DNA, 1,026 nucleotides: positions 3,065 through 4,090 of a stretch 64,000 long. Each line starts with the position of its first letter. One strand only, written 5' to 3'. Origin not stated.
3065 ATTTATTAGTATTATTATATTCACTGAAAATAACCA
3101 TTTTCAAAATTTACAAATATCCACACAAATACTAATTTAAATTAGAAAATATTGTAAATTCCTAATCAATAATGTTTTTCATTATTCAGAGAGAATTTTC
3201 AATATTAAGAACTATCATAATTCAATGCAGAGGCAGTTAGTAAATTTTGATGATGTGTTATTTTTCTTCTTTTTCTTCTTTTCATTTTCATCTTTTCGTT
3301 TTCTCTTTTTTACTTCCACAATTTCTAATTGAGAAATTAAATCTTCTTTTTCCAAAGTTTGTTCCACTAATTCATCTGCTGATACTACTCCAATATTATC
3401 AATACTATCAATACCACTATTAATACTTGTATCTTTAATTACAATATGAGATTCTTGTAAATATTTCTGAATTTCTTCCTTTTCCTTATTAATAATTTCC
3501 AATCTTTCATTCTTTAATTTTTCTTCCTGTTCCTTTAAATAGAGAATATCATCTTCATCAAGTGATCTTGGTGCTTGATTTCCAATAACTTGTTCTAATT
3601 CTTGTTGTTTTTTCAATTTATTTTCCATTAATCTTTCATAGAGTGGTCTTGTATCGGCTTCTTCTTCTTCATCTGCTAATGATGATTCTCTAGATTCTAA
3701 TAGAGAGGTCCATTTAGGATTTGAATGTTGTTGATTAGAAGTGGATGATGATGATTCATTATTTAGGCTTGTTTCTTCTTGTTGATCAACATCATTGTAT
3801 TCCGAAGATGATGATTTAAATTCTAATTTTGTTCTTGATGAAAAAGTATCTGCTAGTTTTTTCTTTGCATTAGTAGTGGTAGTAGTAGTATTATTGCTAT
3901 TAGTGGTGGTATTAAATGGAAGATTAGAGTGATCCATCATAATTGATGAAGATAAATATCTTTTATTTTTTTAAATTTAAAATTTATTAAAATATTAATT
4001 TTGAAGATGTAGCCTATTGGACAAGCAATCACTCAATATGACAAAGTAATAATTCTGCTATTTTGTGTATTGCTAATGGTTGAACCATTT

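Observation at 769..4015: Recent ~1.6 kb tandem duplication (LamG/pentraxin-like + NIP30-like gene pair) bounded by two 50-N gaps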

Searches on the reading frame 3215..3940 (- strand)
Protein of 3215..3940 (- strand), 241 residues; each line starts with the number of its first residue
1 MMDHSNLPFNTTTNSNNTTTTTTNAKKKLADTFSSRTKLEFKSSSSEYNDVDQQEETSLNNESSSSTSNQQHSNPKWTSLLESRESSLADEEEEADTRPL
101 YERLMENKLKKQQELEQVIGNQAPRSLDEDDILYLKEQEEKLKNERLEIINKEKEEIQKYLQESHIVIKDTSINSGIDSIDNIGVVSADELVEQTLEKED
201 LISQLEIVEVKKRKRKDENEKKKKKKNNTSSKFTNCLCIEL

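Call 5: search_protein_families(library=pfam, proteins=[window:3215-3940:-], max_evalue=0.01)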
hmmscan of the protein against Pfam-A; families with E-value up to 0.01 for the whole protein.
window:3215-3940:- (241 aa): 1 family
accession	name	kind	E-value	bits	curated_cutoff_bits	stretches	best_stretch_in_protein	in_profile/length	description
PF10187.15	FAM192A_Fyv6_N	-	3.1e-12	47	20.2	1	64-160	5-103/104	FAM192A/Fyv6, N-terminal domain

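Call 7: find_encoding_contigs(protein=window:3215-3940:-, flank=10000, max_places=10)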
Protein window:3215-3940:- (241 aa): no gene with exactly this product is on record in the collection.
